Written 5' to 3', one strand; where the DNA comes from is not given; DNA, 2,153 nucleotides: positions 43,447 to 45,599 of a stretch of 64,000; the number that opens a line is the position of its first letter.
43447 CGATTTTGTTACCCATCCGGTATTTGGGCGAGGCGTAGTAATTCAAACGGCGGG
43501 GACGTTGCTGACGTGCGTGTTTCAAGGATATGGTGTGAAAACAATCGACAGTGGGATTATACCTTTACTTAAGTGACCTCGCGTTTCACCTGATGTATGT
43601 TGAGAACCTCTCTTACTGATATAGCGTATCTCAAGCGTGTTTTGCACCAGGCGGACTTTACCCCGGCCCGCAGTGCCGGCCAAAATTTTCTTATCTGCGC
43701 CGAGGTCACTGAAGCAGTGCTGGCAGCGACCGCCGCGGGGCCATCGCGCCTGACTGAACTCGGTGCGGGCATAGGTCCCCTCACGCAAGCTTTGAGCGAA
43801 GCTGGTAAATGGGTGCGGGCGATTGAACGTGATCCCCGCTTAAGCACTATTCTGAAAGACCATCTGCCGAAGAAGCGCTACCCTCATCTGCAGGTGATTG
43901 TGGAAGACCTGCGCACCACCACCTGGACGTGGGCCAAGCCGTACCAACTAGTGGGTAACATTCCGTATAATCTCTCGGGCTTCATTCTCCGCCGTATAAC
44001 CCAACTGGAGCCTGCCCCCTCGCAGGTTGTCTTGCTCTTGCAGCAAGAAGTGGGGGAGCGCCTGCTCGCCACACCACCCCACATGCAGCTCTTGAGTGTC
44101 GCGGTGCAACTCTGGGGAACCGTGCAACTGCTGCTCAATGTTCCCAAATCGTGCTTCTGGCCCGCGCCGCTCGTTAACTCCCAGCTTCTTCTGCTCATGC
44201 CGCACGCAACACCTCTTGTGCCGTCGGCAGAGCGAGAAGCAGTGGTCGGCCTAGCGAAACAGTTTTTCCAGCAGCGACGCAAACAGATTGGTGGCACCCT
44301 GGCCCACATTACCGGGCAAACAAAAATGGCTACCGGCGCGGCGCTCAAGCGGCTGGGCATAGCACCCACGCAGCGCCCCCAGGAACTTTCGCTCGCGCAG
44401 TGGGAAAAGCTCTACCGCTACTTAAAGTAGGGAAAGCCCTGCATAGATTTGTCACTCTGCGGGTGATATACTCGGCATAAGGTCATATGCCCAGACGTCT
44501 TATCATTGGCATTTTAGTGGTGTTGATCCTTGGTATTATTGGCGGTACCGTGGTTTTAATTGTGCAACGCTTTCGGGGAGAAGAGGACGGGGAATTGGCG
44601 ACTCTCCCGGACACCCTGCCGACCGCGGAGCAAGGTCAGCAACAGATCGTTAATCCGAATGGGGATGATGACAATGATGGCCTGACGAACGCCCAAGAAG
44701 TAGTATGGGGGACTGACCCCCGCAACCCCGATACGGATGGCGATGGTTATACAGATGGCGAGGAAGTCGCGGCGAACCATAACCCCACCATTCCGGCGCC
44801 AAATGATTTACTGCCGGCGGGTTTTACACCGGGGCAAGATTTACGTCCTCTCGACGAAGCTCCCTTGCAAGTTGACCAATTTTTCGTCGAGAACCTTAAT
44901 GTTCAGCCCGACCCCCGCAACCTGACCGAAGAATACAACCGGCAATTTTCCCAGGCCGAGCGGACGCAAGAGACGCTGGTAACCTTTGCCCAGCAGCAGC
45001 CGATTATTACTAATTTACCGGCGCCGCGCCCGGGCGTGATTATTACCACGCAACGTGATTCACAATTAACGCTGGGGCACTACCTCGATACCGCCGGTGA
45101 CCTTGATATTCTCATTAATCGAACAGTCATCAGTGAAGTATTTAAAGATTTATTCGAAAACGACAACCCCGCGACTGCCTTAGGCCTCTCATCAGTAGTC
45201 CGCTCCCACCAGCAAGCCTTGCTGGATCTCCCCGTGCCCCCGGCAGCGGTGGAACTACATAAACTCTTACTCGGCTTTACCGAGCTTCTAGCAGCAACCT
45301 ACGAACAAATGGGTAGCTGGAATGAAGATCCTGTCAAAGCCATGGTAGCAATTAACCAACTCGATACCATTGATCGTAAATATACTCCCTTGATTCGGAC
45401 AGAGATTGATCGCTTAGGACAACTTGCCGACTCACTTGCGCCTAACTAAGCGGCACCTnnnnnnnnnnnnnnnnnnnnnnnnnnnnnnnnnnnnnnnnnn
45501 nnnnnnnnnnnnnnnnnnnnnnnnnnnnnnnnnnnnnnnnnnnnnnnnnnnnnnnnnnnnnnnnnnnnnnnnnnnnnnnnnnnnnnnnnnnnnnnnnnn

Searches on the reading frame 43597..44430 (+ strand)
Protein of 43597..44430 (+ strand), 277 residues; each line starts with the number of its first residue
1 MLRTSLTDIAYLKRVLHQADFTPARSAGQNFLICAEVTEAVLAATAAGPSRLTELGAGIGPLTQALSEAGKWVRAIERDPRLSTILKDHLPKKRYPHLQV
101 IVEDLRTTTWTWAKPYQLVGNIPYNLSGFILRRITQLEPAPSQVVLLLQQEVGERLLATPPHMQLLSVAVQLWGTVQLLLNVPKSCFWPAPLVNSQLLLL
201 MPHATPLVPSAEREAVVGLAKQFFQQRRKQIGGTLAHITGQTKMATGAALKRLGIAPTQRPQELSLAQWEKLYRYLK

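Call 11: search_protein_families(library=pfam, proteins=[window:43597-44430:+], max_evalue=0.001)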
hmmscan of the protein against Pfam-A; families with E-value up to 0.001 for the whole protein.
window:43597-44430:+ (277 aa): 1 family
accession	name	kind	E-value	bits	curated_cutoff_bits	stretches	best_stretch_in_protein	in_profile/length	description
PF00398.26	RrnaAD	-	2e-36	125.9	24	1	25-276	6-261/263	Ribosomal RNA adenine dimethylase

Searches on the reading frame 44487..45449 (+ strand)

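Call 12: search_protein_families(library=pfam, proteins=[window:44487-45449:+], max_evalue=0.01)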
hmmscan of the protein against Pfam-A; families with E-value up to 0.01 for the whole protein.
window:44487-45449:+ (320 aa): 1 family
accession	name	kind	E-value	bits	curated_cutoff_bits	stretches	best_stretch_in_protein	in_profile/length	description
PF18884.5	TSP3_bac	-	8.5e-14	51.5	25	2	82-100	1-19/22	Bacterial TSP3 repeat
